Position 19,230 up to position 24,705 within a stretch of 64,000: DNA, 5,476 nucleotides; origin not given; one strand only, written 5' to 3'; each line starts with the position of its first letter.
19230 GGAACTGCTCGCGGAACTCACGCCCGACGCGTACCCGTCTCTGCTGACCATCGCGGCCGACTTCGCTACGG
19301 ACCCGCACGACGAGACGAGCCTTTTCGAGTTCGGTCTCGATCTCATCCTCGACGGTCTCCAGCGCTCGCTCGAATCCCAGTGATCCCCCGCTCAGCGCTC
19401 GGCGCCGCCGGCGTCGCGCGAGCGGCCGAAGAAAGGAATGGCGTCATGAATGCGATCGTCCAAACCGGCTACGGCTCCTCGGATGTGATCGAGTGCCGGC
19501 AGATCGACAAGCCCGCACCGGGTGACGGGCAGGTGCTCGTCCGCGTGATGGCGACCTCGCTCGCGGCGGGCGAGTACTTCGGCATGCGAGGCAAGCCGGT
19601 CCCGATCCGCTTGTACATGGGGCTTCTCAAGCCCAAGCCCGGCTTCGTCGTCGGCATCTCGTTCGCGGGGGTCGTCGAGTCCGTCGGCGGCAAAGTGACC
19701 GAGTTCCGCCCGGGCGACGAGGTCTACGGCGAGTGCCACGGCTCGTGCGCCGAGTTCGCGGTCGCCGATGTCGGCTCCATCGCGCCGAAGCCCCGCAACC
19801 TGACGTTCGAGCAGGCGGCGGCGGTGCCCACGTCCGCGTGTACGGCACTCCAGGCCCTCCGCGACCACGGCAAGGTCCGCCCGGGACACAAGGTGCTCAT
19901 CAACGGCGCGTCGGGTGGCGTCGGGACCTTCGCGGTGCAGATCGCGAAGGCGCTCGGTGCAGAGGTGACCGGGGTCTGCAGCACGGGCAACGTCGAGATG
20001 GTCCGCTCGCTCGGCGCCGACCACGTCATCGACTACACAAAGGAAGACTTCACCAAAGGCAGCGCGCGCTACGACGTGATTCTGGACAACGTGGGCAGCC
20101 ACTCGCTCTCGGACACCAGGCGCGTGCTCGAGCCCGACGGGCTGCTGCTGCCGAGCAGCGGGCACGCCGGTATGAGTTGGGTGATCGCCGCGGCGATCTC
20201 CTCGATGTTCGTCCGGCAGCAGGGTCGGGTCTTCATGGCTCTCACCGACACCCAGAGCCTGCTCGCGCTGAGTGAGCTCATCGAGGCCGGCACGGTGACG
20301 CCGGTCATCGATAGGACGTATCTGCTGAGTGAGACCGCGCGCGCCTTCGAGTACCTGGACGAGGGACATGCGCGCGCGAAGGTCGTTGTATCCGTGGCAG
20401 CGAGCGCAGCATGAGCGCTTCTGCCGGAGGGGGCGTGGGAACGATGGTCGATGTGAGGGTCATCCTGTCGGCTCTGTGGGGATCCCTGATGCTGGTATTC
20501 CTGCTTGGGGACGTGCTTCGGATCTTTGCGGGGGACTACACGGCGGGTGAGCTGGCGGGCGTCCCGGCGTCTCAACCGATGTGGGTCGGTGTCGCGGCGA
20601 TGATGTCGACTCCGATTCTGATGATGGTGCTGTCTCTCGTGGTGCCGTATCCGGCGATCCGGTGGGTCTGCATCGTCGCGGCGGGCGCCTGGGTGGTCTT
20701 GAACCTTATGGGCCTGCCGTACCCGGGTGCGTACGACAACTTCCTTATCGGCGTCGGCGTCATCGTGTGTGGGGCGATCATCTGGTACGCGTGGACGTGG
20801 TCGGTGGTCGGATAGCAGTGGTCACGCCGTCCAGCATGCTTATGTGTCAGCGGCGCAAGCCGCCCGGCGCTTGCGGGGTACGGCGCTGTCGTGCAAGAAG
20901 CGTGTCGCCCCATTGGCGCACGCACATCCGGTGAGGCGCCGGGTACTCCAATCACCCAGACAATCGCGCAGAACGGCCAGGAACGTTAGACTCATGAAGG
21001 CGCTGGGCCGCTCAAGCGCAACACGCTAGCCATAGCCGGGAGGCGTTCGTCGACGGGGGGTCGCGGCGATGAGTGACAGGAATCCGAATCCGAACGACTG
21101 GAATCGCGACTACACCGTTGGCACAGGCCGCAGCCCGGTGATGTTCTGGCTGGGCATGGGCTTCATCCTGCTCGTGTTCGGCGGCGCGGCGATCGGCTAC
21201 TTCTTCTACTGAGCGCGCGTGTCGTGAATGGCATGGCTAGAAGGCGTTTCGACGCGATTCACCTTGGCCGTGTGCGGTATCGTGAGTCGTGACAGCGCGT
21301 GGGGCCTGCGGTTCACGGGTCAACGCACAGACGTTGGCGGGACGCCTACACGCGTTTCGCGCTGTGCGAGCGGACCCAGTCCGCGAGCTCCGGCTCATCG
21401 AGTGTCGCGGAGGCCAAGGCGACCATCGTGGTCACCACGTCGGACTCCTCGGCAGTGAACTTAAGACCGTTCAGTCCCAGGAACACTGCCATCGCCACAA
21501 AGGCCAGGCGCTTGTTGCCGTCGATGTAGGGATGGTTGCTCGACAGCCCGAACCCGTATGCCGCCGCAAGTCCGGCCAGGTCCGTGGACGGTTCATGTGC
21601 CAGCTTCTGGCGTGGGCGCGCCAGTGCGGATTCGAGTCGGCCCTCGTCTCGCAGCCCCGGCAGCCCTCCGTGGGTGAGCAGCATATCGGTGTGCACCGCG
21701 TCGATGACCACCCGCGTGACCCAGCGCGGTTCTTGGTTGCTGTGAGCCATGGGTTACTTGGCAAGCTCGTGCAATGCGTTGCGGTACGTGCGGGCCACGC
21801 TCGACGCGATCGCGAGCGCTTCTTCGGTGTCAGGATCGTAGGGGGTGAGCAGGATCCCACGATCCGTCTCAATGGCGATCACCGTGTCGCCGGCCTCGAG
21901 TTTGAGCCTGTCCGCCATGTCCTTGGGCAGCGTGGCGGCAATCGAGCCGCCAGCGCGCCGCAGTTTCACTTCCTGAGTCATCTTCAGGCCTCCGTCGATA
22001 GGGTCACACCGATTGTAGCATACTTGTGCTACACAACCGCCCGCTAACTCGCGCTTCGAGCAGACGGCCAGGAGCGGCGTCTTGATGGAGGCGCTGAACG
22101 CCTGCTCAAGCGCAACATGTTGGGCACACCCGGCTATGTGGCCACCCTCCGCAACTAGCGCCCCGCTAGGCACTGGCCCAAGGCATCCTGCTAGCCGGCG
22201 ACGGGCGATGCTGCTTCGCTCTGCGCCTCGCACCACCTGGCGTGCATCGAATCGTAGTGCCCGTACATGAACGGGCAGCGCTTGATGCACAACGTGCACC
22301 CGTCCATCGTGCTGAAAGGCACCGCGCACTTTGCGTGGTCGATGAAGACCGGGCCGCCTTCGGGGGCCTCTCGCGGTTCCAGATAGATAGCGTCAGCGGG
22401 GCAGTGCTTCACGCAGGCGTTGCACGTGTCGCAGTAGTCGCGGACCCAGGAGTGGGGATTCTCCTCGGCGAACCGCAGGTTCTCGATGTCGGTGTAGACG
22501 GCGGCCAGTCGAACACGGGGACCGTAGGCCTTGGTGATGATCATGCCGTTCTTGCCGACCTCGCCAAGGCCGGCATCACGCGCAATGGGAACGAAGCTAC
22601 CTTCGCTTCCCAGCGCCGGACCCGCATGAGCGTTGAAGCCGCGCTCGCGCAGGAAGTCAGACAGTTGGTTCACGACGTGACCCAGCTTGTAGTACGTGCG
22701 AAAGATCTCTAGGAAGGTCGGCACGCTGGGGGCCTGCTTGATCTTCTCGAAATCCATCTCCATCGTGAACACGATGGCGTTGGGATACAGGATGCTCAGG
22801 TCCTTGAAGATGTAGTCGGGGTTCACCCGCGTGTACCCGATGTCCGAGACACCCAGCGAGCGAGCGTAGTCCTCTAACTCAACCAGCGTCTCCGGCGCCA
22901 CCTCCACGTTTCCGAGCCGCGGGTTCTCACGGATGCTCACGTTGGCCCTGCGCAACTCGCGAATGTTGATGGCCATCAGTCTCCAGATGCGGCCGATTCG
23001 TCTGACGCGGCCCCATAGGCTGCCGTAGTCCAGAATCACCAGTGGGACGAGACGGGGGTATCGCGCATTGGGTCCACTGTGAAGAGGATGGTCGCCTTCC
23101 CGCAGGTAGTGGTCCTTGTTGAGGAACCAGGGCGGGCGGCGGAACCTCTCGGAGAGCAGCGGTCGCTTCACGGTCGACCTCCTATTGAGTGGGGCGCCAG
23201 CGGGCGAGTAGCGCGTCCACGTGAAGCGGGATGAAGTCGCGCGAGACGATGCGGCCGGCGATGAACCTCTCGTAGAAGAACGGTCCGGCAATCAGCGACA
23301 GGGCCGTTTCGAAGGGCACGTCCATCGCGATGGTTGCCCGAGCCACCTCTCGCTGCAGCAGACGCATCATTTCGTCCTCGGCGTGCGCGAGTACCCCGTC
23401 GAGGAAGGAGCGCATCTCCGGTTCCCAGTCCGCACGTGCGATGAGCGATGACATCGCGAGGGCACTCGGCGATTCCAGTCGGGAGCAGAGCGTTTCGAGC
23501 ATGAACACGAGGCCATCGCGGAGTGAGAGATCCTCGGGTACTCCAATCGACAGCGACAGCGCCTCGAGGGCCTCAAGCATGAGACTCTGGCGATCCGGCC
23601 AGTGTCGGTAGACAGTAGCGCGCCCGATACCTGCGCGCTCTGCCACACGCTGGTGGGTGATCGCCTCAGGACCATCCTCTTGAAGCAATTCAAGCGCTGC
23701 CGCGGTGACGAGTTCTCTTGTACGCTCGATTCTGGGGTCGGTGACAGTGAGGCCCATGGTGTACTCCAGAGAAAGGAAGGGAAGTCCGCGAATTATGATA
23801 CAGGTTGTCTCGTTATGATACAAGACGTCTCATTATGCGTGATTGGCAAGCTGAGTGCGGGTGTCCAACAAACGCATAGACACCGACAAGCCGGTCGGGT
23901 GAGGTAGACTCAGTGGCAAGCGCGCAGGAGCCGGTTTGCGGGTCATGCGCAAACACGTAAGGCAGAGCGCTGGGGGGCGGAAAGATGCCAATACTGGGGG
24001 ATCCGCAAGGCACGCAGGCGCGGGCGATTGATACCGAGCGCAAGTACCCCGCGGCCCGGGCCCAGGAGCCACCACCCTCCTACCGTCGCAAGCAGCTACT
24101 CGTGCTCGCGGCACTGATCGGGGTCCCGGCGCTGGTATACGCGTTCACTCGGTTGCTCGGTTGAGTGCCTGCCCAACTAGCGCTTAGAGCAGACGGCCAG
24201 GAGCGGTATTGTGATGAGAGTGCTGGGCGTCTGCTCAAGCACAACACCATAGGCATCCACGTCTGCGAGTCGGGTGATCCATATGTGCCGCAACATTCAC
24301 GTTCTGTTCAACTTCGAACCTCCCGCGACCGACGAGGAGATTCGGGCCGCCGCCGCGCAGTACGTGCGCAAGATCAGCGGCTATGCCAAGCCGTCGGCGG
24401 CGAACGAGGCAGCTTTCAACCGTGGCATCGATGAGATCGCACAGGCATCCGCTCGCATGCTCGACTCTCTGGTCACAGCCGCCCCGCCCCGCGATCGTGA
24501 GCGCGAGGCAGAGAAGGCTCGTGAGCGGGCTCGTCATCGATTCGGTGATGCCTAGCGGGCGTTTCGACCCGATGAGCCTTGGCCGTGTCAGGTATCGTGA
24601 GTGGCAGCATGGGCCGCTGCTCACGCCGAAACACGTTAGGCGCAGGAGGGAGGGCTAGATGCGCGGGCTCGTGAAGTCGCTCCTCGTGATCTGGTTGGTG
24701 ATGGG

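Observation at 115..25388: Large integron-type cassette array in an apparent Actinomycetota (Coriobacteriia-like) chromosome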

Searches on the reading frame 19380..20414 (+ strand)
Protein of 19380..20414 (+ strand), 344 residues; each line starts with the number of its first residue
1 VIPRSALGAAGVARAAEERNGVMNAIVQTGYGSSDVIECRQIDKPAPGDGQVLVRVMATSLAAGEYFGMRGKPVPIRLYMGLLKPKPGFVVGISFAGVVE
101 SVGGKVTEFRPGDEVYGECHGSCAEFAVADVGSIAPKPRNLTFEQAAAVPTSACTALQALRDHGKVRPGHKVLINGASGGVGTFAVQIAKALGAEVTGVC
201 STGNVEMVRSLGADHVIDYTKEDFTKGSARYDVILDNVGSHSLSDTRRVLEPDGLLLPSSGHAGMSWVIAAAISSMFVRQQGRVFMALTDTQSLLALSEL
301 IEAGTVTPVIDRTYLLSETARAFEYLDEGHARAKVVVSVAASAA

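Call 52: search_protein_families(library=pfam, max_evalue=0.01, proteins=[window:19380-20414:+])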
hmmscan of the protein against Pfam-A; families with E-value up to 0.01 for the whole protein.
window:19380-20414:+ (344 aa): 5 families
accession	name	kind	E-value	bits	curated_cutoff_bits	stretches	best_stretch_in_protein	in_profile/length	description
PF13602.12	ADH_zinc_N_2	-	6.6e-27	95.5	27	1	211-337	1-134/134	Zinc-binding dehydrogenase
PF00107.32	ADH_zinc_N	-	1.8e-14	54.2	31.8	1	180-256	1-85/129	Zinc-binding dehydrogenase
PF08240.17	ADH_N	-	2.6e-10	40.9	23.5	1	48-125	1-71/104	Alcohol dehydrogenase GroES-like domain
PF01262.27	AlaDh_PNT_C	-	0.0041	17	23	1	164-234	21-96/214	Alanine dehydrogenase/PNT, C-terminal domain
PF08541.16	ACP_syn_III_C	-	0.0099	16.5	26.6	0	152-186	52-86/90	3-Oxoacyl-[acyl-carrier-protein (ACP)] synthase III C terminal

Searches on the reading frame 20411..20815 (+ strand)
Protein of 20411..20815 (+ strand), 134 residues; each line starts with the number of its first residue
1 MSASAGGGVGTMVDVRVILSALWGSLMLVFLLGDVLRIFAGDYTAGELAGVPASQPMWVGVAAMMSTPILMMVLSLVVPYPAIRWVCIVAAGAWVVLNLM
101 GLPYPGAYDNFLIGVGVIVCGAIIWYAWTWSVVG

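Call 52: search_protein_families(library=pfam, max_evalue=0.01, proteins=[window:20411-20815:+])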
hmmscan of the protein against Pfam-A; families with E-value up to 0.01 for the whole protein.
window:20411-20815:+ (134 aa): 1 family
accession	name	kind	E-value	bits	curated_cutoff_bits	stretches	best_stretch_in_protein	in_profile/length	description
PF19851.4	DUF6326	-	0.0014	19.4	24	1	17-130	12-130/135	Family of unknown function (DUF6326)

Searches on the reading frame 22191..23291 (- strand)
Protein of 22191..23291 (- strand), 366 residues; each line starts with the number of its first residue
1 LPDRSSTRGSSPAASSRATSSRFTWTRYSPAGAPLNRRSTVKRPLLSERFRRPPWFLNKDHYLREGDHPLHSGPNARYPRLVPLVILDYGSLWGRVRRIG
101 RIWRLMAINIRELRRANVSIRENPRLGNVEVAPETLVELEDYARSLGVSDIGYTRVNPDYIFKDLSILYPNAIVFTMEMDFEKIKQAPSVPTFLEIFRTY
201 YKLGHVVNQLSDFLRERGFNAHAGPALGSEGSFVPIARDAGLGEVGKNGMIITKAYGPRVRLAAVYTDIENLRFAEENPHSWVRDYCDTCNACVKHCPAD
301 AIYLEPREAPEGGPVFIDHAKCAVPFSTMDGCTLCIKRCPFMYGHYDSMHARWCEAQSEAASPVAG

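Call 53: search_protein_families(library=pfam, max_evalue=0.01, proteins=[window:22191-23291:-])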
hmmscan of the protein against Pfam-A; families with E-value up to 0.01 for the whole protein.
window:22191-23291:- (366 aa): 7 families
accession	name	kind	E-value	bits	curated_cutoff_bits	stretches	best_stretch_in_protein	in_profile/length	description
PF12838.12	Fer4_7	-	3.1e-07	31.2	27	1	287-341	2-50/52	4Fe-4S dicluster domain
PF00037.32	Fer4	-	2.9e-06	27.3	21.1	1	282-303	3-24/24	4Fe-4S binding domain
PF14697.11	Fer4_21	-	1.2e-05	25.8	35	1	270-303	24-58/59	4Fe-4S dicluster domain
PF13187.11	Fer4_9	-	4.5e-05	23.8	27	1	283-302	34-52/52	4Fe-4S dicluster domain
PF12837.12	Fer4_6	-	7.9e-05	22.9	25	1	282-302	4-24/24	4Fe-4S binding domain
PF13237.11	Fer4_10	-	0.00025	21.3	25.5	0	284-340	6-53/53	4Fe-4S dicluster domain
PF13484.11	Fer4_16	-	0.0032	18.6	30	0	287-341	2-65/66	4Fe-4S double cluster binding domain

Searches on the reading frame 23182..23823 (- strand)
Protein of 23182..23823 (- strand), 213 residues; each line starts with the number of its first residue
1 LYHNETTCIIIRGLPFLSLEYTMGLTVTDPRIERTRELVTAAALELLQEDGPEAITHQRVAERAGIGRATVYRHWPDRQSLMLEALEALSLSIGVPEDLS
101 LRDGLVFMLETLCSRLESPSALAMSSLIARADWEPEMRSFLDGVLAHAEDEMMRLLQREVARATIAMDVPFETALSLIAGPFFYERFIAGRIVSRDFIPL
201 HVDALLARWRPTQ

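Call 53: search_protein_families(library=pfam, max_evalue=0.01, proteins=[window:23182-23823:-])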
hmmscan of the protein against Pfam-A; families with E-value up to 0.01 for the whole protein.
window:23182-23823:- (213 aa): 4 families
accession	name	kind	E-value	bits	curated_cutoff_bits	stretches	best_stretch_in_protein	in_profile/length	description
PF00440.29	TetR_N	-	4.3e-12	46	24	1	41-85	3-47/47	Bacterial regulatory proteins, tetR family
PF16859.10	TetR_C_11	-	2.6e-11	44.3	32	1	96-204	2-112/113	Tetracyclin repressor-like, C-terminal domain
PF02796.21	HTH_7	-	0.00073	20.1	23.8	1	56-77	23-44/45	Helix-turn-helix domain of resolvase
PF09339.16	HTH_IclR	-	0.0036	17.5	22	1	42-74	7-38/52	IclR helix-turn-helix domain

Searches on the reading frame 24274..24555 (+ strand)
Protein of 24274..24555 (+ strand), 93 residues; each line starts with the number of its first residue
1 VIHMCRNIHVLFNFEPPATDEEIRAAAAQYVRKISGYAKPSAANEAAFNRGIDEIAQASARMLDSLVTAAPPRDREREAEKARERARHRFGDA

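Call 53: search_protein_families(library=pfam, max_evalue=0.01, proteins=[window:24274-24555:+])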
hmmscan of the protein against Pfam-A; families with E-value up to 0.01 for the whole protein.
window:24274-24555:+ (93 aa): 1 family
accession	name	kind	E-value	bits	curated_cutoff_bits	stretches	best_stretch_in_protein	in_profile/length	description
PF10041.14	DUF2277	-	6.7e-36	122.9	25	1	4-81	1-78/78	Uncharacterized conserved protein (DUF2277)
